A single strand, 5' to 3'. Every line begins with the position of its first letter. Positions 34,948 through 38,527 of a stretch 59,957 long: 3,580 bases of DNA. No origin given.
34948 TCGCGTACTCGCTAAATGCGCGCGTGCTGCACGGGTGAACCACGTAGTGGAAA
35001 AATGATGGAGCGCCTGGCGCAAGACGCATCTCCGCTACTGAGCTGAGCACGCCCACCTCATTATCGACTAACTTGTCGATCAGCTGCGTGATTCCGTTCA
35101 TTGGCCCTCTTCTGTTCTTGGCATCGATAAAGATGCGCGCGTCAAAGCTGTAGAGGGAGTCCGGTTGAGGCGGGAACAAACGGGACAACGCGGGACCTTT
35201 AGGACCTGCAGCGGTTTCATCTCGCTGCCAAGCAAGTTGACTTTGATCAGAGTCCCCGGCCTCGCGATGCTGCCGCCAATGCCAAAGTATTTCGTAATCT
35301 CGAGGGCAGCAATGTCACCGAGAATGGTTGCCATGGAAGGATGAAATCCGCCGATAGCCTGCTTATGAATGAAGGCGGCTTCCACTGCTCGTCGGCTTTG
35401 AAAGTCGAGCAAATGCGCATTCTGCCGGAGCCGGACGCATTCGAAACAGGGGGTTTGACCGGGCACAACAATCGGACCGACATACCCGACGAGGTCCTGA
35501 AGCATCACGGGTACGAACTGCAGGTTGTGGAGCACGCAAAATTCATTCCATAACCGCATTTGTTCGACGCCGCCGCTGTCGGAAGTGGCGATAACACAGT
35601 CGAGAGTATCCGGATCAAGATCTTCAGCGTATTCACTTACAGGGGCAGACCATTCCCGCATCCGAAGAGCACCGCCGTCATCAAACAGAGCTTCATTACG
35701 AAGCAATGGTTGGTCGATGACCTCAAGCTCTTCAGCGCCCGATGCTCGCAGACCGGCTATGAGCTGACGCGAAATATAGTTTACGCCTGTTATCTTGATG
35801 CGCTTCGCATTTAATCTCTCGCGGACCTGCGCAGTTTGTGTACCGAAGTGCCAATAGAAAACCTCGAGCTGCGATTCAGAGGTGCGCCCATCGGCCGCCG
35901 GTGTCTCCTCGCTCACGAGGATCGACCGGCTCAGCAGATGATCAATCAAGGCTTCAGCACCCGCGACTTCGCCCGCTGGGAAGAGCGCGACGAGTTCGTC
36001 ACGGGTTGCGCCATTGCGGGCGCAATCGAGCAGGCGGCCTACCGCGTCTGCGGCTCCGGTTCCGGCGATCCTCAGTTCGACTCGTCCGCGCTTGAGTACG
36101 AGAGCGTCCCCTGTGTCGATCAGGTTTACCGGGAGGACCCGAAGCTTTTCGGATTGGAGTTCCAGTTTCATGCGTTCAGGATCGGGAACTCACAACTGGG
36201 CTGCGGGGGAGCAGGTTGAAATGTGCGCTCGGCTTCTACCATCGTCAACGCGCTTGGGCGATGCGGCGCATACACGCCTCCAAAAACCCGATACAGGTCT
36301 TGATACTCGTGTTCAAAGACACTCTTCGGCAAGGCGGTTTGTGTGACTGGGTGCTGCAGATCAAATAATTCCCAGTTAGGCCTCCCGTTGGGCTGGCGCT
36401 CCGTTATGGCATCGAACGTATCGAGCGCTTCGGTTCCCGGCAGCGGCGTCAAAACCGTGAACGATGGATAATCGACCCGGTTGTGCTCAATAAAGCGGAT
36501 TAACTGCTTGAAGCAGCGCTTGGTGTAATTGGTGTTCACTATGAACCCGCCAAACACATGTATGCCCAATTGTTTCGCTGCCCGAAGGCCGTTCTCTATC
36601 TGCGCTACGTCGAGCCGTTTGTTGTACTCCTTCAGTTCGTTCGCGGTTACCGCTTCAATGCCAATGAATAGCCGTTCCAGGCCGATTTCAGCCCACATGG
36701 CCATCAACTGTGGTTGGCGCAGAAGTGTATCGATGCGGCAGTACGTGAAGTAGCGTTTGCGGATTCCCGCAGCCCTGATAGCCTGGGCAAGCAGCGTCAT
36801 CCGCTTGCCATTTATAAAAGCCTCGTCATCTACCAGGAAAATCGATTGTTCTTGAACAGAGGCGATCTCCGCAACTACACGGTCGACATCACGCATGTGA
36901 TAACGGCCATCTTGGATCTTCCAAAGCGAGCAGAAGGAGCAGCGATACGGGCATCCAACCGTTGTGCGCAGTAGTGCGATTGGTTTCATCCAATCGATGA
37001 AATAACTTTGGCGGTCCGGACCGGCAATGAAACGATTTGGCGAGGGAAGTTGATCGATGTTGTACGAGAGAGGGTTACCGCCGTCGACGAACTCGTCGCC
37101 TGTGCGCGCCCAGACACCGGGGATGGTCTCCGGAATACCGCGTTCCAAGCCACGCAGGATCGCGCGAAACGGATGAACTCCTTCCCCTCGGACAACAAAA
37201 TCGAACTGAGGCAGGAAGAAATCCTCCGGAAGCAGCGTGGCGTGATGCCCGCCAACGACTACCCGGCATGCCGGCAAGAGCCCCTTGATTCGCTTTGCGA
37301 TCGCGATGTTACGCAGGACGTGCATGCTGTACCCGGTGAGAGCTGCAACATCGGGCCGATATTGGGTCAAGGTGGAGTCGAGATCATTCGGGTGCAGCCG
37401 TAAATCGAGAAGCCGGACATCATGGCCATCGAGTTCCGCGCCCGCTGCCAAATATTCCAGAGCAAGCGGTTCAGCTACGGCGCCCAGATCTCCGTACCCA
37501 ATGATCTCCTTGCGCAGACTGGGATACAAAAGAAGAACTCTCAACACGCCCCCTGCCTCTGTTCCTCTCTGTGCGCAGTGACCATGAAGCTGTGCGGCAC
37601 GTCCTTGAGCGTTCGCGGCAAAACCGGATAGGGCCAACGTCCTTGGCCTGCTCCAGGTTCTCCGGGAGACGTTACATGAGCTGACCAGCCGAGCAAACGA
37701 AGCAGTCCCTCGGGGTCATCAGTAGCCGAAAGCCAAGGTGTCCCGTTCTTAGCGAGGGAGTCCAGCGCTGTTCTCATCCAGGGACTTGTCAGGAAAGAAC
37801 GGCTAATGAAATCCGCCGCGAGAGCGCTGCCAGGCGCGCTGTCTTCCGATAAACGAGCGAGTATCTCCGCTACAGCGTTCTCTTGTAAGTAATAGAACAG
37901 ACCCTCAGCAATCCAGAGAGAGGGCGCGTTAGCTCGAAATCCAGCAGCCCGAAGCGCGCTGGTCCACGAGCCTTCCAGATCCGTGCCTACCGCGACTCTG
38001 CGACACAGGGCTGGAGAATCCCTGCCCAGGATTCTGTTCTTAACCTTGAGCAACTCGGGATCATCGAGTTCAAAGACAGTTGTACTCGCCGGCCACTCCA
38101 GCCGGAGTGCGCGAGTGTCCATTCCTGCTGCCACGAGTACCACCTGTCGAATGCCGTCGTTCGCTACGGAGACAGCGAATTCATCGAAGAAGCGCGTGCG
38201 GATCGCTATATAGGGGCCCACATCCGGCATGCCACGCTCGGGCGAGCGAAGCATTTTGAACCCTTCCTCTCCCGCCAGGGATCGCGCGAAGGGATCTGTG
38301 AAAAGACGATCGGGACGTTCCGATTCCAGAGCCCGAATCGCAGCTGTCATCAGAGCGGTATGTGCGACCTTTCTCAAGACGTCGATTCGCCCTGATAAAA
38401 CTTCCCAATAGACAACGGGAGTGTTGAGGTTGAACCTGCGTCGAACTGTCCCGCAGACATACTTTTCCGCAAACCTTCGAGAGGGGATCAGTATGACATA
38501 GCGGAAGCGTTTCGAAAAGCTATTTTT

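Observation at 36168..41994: Tailoring block: two B12-radical SAM enzymes, an LCMT-type methyltransferase, an alpha/beta hydrolase and a Rieske oxygenase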

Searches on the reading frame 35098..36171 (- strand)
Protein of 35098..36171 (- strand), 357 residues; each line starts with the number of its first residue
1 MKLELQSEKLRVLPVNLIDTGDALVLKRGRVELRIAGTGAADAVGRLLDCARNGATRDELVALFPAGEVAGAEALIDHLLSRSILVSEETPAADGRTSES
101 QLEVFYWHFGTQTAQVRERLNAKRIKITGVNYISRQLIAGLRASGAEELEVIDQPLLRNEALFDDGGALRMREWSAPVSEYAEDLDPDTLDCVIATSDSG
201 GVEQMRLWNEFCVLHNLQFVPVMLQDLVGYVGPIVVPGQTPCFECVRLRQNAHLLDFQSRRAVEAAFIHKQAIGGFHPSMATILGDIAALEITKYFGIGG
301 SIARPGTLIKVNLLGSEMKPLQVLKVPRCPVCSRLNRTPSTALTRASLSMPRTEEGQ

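Call 4: search_protein_families(library=pfam, proteins=[window:35098-36171:-], max_evalue=0.01)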
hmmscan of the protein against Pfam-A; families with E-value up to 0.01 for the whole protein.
window:35098-36171:- (357 aa): 2 families
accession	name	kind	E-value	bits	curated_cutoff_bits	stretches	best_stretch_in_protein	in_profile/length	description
PF00899.27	ThiF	-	7.4e-08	32.3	28.1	1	189-330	110-237/238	ThiF family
PF04738.18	Lant_dehydr_N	-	0.0044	15.7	28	1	21-96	119-204/649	Lantibiotic dehydratase, N terminus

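Call 5: search_protein_families(library=ncbifam, proteins=[window:35098-36171:-], max_evalue=0.01)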
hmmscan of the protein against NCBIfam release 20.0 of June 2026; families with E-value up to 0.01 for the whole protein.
window:35098-36171:- (357 aa): 3 families
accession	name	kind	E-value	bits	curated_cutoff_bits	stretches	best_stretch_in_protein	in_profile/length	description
TIGR03603.1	cyclo_dehy_ocin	subfamily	5.1e-23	82.3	187.65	1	103-337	78-300/319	thiazole/oxazole-forming peptide maturase, SagC family component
TIGR03882.1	cyclo_dehyd_2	equivalog_domain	5.7e-13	49.4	36.9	1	220-348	4-131/164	TOMM precursor leader peptide-binding protein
TIGR03693.1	ocin_ThiF_like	hypoth_equivalog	0.00024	19.5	561.9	1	189-251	204-266/637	putative thiazole-containing bacteriocin maturation protein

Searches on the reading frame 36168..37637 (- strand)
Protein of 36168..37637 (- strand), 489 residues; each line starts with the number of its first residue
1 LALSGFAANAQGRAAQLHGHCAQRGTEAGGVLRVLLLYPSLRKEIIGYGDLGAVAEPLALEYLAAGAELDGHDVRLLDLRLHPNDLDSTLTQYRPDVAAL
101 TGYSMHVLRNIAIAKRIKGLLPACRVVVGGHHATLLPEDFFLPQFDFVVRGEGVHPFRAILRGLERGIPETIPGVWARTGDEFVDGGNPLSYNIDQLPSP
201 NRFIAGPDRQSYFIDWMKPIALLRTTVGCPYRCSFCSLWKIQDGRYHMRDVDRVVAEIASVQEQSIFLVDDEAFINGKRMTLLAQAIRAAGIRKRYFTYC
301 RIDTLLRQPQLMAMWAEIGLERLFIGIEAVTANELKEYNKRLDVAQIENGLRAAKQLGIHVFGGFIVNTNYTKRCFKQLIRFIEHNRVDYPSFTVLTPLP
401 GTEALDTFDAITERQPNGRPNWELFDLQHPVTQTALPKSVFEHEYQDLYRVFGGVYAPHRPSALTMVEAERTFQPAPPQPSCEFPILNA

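Call 4: search_protein_families(library=pfam, proteins=[window:36168-37637:-], max_evalue=0.01)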
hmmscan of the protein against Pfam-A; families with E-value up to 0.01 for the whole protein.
window:36168-37637:- (489 aa): 2 families
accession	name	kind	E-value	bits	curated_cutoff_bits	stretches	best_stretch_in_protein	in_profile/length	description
PF02310.24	B12-binding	-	9.7e-20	71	32.1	1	51-160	8-120/121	B12 binding domain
PF04055.27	Radical_SAM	-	1.9e-17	64.4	29.5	1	225-383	3-166/166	Radical SAM superfamily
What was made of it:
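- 36168..37547 (-): B12-binding radical SAM enzyme (about 459 aa from GTG 37547; the ORF extends to 37637); the signature enzyme of the family. PF02310 E 1e-19 plus PF04055 (call 4).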

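Call 5: search_protein_families(library=ncbifam, proteins=[window:36168-37637:-], max_evalue=0.01)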
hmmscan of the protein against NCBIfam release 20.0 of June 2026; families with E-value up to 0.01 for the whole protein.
window:36168-37637:- (489 aa): 25 families
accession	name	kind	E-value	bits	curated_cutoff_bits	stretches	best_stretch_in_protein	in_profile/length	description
TIGR04367.1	HpnR_B12_rSAM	equivalog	1.7e-70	237.9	650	1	47-445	12-405/490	hopanoid C-3 methylase HpnR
TIGR02026.1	BchE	equivalog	4.4e-32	111.6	481.35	1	56-406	21-385/497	magnesium-protoporphyrin IX monomethyl ester anaerobic oxidative cyclase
NF050148.1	rSAM_ApyD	equivalog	1.4e-29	103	750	1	58-404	26-389/645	RiPP biosynthesis radical SAM protein ApyD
TIGR03471.1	HpnJ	equivalog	2.5e-20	72.8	577.6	1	75-406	48-385/472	hopanoid biosynthesis associated radical SAM protein HpnJ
TIGR04479.1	bcpD_PhpK_rSAM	subfamily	3e-19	68.8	600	1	216-389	237-412/504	PhpK family radical SAM P-methyltransferase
NF040542.1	rSAM_RCCLKC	equivalog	1.2e-16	60.9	450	1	107-385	62-349/423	arsinothricin biosynthesis radical SAM protein ArsL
TIGR04385.1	B12_rSAM_cofa1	equivalog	6e-16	58.7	450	1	58-384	21-362/438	B12 lower ligand biosynthesis radical SAM protein BzaD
TIGR04013.1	B12_SAM_MJ_1487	hypoth_equivalog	3.1e-14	52.6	251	1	98-274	43-208/382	TIGR04013 family B12-binding domain/radical SAM domain-containing protein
NF040546.1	rSAM_CUAEP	equivalog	3.2e-14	52.5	500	1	56-386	12-341/468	CUAEP/CCAEP-tail radical SAM (seleno)protein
TIGR04072.2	rSAM_ladder_B12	equivalog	4.2e-14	52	360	1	111-349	87-311/443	lipid biosynthesis B12-binding/radical SAM protein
NF038361.1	rSAM_Sden_1168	equivalog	9.8e-14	50.8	575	1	103-404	150-469/560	Sden_1168 family B12-binding radical SAM P-methyltransferase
TIGR03975.1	rSAM_ocin_1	subfamily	6.3e-13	48.1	281.85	1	91-368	125-411/606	RiPP maturation radical SAM C-methyltransferase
NF033712.0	B12_rSAM_KedN5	subfamily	1.4e-12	46.6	700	1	89-267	57-245/624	KedN5 family methylcobalamin-dependent radical SAM C-methyltransferase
TIGR04014.1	B12_SAM_MJ_0865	equivalog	6.2e-12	45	360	1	89-406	33-356/434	methyl-coenzyme M reductase glutamine C-methyltransferase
NF033070.1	rSAM_AprD4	equivalog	4.3e-11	42.4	500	1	218-403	194-385/456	AprD4 family radical SAM diol-dehydratase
TIGR04428.1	B12_rSAM_trp_MT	equivalog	1.4e-06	27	500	1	225-267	221-263/558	tryptophan 2-C-methyltransferase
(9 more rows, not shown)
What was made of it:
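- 36168..37547 (-): The best family is HpnR at 238 bits against a cut-off of 650 (call 5).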

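Call 28: search_solved_structures(query=window:36168-37637:-, max_evalue=0.001)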
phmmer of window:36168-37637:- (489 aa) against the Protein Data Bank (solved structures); distinct sequences matched with E-value up to 0.001: 6.
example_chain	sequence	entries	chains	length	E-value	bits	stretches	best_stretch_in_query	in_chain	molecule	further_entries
7kdx_A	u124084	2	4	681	3.7e-12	48.9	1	94-239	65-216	Methyltransferase TokK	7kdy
6fd2_B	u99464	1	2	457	8.6e-09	37.8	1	220-404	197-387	Putative apramycin biosynthetic oxidoreductase 4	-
9n1b_A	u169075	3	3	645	9.8e-06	27.8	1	81-274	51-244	Radical SAM protein | Radical SAM enzyme CysS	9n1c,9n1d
6wte_A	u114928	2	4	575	0.0005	22.1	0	158-267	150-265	B12-binding domain-containing protein | Tryptophan-C2-methyltransferase containing B12-binding domain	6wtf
9ccb_A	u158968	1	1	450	0.00063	21.8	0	222-411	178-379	Radical SAM core domain-containing protein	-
5ul2_A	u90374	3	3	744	0.00099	21.1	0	125-373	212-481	OxsB protein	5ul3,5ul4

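Call 34: find_related_loci(query=A2, collection=metagenome_contigs, flank=10000)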
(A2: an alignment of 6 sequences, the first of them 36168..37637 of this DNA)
Query A2 (489 aa) in metagenome_contigs; peptide patterns used: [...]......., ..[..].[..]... (x = any residue, [..] = any of these).
128 stretches matched a pattern; 100 encode a relative of the query (tblastn E <= 1e-3); the best 80 are kept; 80 distinct loci.
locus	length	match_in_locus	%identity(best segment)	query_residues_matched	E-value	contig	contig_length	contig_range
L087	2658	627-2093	90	1-489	0e+0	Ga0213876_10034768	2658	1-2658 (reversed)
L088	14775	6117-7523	73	32-489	0e+0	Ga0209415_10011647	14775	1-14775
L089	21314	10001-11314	72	28-463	0e+0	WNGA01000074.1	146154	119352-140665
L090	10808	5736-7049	72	28-463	0e+0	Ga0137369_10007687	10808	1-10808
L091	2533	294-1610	73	32-469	0e+0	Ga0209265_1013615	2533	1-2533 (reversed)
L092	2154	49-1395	70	16-461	0e+0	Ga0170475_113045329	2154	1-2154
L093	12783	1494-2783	70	32-461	0e+0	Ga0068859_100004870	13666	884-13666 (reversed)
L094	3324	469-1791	68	25-464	0e+0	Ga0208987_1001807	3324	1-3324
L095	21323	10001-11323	69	32-471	0e+0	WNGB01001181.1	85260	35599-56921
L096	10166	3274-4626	67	32-471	0e+0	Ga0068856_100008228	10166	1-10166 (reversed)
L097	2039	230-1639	63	22-483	0e+0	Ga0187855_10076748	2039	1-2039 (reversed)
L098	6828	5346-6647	68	32-464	0e+0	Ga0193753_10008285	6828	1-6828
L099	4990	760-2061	68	32-464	0e+0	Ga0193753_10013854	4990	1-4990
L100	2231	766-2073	67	30-464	0e+0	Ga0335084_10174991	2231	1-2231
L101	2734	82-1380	67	30-460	0e+0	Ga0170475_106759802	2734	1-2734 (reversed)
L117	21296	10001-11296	59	30-460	7e-176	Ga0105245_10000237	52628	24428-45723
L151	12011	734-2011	51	32-457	3e-149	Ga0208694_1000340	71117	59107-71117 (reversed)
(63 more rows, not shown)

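Call 67: search_protein_families(library=pfam, proteins=[L098:12-1898:+, L098:1973-5296:+, L099:2080-2904:-, L099:2889-4988:-, L151:2749-4281:+, L151:4689-6155:+, L151:6196-8433:+, L151:8572-11424:+, L117:14651-16999:+], max_evalue=0.001)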
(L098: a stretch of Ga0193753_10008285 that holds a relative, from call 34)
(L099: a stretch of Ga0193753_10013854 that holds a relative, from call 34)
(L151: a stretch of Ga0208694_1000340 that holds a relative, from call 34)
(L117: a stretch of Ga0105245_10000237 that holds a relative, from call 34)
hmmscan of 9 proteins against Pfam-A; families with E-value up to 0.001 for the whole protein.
L098:12-1898:+ (628 aa): 2 families
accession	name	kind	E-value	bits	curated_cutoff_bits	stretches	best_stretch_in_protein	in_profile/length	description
PF02687.27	FtsX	-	5.2e-27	94.7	25.5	2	509-621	3-120/120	FtsX-like permease C-terminal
PF12704.14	MacB_PCD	-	6.9e-11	43.2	27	1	244-431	8-161/207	MacB-like periplasmic core domain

L098:1973-5296:+ (1107 aa): 4 families
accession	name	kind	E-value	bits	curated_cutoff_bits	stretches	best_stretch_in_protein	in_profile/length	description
PF25183.1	OMP_b-brl_4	-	2.8e-205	684.8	30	1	243-1100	1-838/838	Outer membrane beta barrel domain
PF13620.12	CarboxypepD_reg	-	4.3e-18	65.9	32.3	1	26-105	2-82/82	Carboxypeptidase regulatory-like domain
PF13715.12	CarbopepD_reg_2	-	5.7e-06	26.7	32.2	1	27-112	2-82/88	CarboxypepD_reg-like domain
PF17210.9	SdrD_B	-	0.0001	22.9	29.7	1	30-111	16-94/112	SdrD B-like domain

L099:2080-2904:- (274 aa): 0 families

L099:2889-4988:- (699 aa): 2 families
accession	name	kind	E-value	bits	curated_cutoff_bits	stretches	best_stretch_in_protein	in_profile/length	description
PF13424.12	TPR_12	-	9.7e-05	22.9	30.1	0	379-415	37-73/77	Tetratricopeptide repeat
PF13176.12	TPR_7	-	0.00048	20.5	27.9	0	392-417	4-29/36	Tetratricopeptide repeat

L151:2749-4281:+ (510 aa): 0 families

L151:4689-6155:+ (488 aa): 2 families
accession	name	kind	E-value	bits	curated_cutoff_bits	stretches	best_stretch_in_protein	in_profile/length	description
PF01979.26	Amidohydro_1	-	3.6e-47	161.7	25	1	78-445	1-344/345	Amidohydrolase family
PF07969.17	Amidohydro_3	-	1.4e-10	41.7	29.7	1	322-445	354-470/472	Amidohydrolase family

L151:6196-8433:+ (745 aa): 1 family
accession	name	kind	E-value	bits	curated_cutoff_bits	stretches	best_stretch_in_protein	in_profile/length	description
PF13576.12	Pentapeptide_3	-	2.3e-24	85.8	27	3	358-404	1-46/48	Pentapeptide repeats (9 copies)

L151:8572-11424:+ (950 aa): 22 families
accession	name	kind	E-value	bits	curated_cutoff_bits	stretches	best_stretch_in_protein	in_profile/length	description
PF07719.23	TPR_2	-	1.8e-31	106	27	2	908-938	3-33/34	Tetratricopeptide repeat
PF13428.12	TPR_14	-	4.2e-27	92.3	23.5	0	83-123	3-43/44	Tetratricopeptide repeat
PF14559.12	TPR_19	-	1.1e-26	93.4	25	2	92-148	2-58/68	Tetratricopeptide repeat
PF00515.34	TPR_1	-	3.2e-26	90.5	27.8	1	906-939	1-34/34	Tetratricopeptide repeat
PF13181.12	TPR_8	-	7.8e-23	79.1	25.7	1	716-747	2-33/34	Tetratricopeptide repeat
PF13432.12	TPR_16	-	1.3e-19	70.7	32.7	0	348-399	11-62/65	Tetratricopeptide repeat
PF13424.12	TPR_12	-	2.5e-17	63.3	30.1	1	858-936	7-75/77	Tetratricopeptide repeat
PF13431.12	TPR_17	-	1.7e-13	50.1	24.4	0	357-388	2-33/34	Tetratricopeptide repeat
PF23914.1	TPR_CcmH_CycH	-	4.3e-13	49.8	42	0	79-140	48-112/158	Cytochrome c-type biogenesis protein H TPR domain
PF13174.12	TPR_6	-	2.7e-12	46.9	26.3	0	755-781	6-32/33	Tetratricopeptide repeat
PF14561.12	TPR_20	-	1.2e-11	45.2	25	0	98-143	5-50/90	Tetratricopeptide repeat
PF12895.13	ANAPC3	-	9.9e-11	42.2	27.2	1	697-771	5-78/82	Anaphase-promoting complex, cyclosome, subunit 3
PF13485.12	Peptidase_MA_2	-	1.6e-10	41.5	32.4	1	487-649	45-200/201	Peptidase MA superfamily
PF25062.1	ARM_TT21_N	-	4.1e-09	36.9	40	0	662-786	77-205/222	Tetratricopeptide repeat protein 21 N-terminal ARM repeat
PF13176.12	TPR_7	-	1.2e-08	34.8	27.9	0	717-742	1-28/36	Tetratricopeptide repeat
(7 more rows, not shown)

L117:14651-16999:+ (782 aa): 2 families
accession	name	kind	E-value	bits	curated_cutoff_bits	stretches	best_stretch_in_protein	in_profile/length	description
PF13424.12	TPR_12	-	3.2e-07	30.9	30.1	0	437-491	8-64/77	Tetratricopeptide repeat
PF07719.23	TPR_2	-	0.00018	21.8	27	0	437-459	6-28/34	Tetratricopeptide repeat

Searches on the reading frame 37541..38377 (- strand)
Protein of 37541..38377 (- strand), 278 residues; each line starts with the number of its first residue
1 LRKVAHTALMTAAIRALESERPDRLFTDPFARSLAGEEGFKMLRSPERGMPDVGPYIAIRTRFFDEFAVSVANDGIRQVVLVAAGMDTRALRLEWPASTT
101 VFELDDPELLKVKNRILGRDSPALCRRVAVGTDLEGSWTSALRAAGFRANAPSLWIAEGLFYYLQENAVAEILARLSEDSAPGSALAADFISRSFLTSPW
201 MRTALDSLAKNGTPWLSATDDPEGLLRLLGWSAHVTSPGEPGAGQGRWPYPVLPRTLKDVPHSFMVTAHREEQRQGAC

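Call 4: search_protein_families(library=pfam, proteins=[window:37541-38377:-], max_evalue=0.01)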
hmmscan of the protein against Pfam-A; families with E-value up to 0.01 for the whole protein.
window:37541-38377:- (278 aa): 1 family
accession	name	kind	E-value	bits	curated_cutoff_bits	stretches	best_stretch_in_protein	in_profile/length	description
PF04072.20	LCM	-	5.5e-51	173.6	22.3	1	8-176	1-186/187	Leucine carboxyl methyltransferase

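Call 5: search_protein_families(library=ncbifam, proteins=[window:37541-38377:-], max_evalue=0.01)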
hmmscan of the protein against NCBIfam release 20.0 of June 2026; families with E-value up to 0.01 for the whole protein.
window:37541-38377:- (278 aa): 1 family
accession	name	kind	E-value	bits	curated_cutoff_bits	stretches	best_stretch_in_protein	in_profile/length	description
TIGR00027.1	mthyl_TIGR00027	subfamily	1.5e-67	227.8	93.55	1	6-246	2-257/259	SAM-dependent methyltransferase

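Call 55: search_solved_structures(query=window:37541-38377:-, max_evalue=0.01)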
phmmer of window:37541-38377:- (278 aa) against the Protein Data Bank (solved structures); distinct sequences matched with E-value up to 0.01: 2.
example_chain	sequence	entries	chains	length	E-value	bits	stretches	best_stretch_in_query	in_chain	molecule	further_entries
2ckd_A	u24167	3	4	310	3.6e-33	118.2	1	4-189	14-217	PUTATIVE S-ADENOSYL-L-METHIONINE-DEPENDENT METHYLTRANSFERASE ML2640 | HYPOTHETICAL PROTEIN ML2640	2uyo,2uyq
6id6_A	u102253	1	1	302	2.3e-30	108.9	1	4-191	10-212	Putative S-adenosyl-L-methionine-dependent methyltransferase Rv0731c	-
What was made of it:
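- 37541..38377 (-): LCM/TIGR00027-family SAM-dependent methyltransferase (278 aa). Nearest solved structures are ML2640 and Rv0731c (call 55).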
